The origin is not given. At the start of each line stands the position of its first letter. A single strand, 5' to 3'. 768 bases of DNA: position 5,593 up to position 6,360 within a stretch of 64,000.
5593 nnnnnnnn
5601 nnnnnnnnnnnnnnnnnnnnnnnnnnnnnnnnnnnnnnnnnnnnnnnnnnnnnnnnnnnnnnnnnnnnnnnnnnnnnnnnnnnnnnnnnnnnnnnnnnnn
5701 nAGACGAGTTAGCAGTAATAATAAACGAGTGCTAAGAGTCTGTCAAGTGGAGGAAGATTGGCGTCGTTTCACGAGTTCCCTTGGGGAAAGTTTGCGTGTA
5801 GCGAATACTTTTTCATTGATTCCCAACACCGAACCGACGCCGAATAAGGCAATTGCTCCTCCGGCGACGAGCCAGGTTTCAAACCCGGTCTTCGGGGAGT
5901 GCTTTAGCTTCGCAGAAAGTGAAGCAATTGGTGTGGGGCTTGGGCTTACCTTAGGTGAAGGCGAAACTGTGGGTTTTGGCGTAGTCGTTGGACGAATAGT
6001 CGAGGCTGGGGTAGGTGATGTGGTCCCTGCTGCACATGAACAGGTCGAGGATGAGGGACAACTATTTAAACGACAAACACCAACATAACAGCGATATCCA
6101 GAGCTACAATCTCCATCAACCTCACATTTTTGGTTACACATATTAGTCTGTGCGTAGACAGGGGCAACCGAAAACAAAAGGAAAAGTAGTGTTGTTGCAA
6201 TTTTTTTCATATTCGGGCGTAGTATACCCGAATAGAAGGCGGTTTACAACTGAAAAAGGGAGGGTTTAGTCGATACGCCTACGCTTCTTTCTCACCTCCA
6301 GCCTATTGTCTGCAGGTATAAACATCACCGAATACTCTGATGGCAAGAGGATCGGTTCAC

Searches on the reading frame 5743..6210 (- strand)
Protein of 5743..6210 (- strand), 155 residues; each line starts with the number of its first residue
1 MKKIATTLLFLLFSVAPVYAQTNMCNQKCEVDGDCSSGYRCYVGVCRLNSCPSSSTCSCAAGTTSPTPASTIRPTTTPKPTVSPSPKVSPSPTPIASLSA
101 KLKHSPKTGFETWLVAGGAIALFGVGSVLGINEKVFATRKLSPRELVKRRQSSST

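Call 9: search_protein_families(library=pfam, proteins=[window:5743-6210:-], max_evalue=0.1)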
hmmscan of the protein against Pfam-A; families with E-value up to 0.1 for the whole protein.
window:5743-6210:- (155 aa): 1 family
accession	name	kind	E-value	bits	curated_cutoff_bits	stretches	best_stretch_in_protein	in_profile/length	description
PF05283.16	MGC-24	-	0.049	14.4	28.5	1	26-128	23-122/140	Multi-glycosylated core protein 24 (MGC-24), sialomucin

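Call 10: search_protein_families(library=ncbifam, proteins=[window:5743-6210:-], max_evalue=10)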
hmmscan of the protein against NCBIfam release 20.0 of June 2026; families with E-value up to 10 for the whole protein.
window:5743-6210:- (155 aa): 6 families
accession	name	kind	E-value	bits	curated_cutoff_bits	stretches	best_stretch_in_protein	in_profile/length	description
NF037973.1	metallo_SslE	exception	0.019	12.3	3000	1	51-121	30-101/1519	lipoprotein metalloprotease SslE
NF005848.0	PRK07764.2-4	equivalog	0.032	12.8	1259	1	43-107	388-453/827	DNA polymerase III subunit gamma and tau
NF033089.1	blaCTX-M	exception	0.11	11.8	570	1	4-50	12-55/291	CTX-M family extended-spectrum class A beta-lactamase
NF033845.1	MSCRAMM_ClfB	exception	0.36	8.7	999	1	55-96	535-576/871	MSCRAMM family adhesin clumping factor ClfB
NF052345.1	S_layer_anammox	exception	2.5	5.3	1400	1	60-93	1280-1311/1596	Kustd1514 family S-layer glycoprotein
NF033186.1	internalin_K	exception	5.3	5.3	1100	1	65-95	509-539/604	class 1 internalin InlK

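Call 86: find_homologous_proteins(query=window:5743-6210:-, max_evalue=0.01)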
Query window:5743-6210:- (155 aa): 3 proteins with E <= 0.01 among 128 candidates.
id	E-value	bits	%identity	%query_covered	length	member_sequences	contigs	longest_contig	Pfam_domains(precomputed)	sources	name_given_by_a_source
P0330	1.1e-95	335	100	100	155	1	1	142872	-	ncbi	ncbi:MAG: hypothetical protein ABI758_02690 [Candidatus Woesebacteria bacterium]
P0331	6.6e-60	219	67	100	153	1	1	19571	-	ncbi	-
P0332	4.3e-34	135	48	100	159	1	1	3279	-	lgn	-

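Call 88: find_encoding_contigs(protein=P0330, flank=10000, max_places=2)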
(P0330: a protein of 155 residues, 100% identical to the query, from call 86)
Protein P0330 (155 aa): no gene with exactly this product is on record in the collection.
